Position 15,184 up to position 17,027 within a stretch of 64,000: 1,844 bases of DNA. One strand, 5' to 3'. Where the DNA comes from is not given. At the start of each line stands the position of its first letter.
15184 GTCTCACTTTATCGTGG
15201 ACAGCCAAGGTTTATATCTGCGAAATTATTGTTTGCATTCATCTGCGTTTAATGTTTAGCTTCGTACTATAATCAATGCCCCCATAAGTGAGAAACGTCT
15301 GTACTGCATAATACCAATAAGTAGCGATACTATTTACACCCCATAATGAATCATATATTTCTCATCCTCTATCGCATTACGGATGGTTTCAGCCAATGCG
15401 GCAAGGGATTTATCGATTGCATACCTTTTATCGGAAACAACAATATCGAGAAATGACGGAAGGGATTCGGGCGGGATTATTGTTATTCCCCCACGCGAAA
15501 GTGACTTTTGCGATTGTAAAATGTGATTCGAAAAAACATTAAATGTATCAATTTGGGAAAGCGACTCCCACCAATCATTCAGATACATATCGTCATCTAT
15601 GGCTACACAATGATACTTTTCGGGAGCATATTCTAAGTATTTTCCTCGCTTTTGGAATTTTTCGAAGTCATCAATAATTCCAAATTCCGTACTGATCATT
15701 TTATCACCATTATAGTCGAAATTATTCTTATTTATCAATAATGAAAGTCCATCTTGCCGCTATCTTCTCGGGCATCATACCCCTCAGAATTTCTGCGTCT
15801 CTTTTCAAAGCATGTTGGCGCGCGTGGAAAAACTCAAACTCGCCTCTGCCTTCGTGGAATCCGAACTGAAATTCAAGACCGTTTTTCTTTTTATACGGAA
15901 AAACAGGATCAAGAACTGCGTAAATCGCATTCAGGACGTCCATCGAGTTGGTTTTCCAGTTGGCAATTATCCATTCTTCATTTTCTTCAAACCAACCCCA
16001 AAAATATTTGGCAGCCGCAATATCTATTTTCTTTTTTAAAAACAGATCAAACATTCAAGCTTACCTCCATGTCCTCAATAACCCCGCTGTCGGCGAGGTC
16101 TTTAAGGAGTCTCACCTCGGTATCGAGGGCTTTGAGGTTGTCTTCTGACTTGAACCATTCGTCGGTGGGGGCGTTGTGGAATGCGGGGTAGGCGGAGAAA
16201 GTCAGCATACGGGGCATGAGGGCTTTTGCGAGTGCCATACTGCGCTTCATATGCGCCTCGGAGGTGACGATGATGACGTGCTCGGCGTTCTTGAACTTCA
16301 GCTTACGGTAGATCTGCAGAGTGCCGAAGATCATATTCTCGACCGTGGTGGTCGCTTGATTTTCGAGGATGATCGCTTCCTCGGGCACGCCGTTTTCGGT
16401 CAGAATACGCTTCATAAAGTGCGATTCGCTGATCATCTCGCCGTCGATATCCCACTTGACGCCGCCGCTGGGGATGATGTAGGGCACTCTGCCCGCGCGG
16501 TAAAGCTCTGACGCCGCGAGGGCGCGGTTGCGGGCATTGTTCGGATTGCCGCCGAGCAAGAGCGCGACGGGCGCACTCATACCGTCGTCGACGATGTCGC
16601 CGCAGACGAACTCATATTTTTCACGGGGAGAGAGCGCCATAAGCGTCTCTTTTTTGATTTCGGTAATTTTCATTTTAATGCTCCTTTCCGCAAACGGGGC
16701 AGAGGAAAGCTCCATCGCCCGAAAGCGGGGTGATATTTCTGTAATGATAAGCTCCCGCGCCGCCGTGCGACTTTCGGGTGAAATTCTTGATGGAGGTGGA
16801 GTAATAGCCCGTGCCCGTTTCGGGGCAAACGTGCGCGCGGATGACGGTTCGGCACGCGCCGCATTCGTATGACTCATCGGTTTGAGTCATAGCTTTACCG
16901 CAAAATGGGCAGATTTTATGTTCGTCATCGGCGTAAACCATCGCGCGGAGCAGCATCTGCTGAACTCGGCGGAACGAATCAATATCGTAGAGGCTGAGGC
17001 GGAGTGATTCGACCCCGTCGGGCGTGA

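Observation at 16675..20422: Membrane-embedded McrB-type AAA+ NTPase with a nuclease-less, zinc-ribbon McrC/DUF2357-like partner: candidate novel defence system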

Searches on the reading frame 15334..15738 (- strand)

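Call 3: search_protein_families(library=pfam, proteins=[window:15334-15738:-], max_evalue=1)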
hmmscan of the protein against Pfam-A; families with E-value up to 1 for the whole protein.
window:15334-15738:- (134 aa): 1 family
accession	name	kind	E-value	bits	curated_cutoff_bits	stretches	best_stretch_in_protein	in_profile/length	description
PF18343.7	SH3_14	-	0.13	12.8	25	1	9-63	75-129/134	Dda helicase SH3 domain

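Call 4: search_protein_families(library=padloc, proteins=[window:15334-15738:-], max_evalue=1)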
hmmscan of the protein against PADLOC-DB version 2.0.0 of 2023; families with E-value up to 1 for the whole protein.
window:15334-15738:- (134 aa): 0 families

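Call 5: search_protein_families(library=ncbifam, proteins=[window:15334-15738:-], max_evalue=1)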
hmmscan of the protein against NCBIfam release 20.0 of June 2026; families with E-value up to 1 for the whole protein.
window:15334-15738:- (134 aa): 0 families

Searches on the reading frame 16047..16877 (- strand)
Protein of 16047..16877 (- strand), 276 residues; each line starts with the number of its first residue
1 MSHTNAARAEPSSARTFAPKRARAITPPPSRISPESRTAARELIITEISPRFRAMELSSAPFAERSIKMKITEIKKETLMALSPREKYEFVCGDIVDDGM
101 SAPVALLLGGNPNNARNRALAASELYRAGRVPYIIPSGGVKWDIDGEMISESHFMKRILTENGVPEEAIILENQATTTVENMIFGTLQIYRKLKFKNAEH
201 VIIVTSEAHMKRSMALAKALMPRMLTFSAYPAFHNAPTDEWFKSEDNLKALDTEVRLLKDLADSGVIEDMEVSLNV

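Call 3: search_protein_families(library=pfam, proteins=[window:16047-16877:-], max_evalue=1)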
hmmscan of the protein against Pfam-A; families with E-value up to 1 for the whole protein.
window:16047-16877:- (276 aa): 1 family
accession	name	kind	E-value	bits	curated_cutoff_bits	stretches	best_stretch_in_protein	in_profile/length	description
PF02698.23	DUF218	-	9.3e-25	87.5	27.6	1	105-249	3-119/133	DUF218 domain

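Call 4: search_protein_families(library=padloc, proteins=[window:16047-16877:-], max_evalue=1)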
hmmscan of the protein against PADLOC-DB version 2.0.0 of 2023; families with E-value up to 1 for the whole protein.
window:16047-16877:- (276 aa): 1 family
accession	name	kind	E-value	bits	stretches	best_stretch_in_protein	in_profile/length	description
PDLC03897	NsnC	-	0.028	12.1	1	172-254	12-100/298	-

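Call 5: search_protein_families(library=ncbifam, proteins=[window:16047-16877:-], max_evalue=1)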
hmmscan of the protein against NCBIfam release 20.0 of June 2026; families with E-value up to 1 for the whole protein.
window:16047-16877:- (276 aa): 2 families
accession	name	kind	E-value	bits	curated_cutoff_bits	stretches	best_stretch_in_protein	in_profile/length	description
NF008092.0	PRK10834.1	equivalog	0.016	14.5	363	1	118-217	69-157/239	outer membrane permeability protein SanA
NF052537.1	CoM_syn_XcbE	exception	0.16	11.1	450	1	120-189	136-205/322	coenzyme M biosynthesis enzyme XcbE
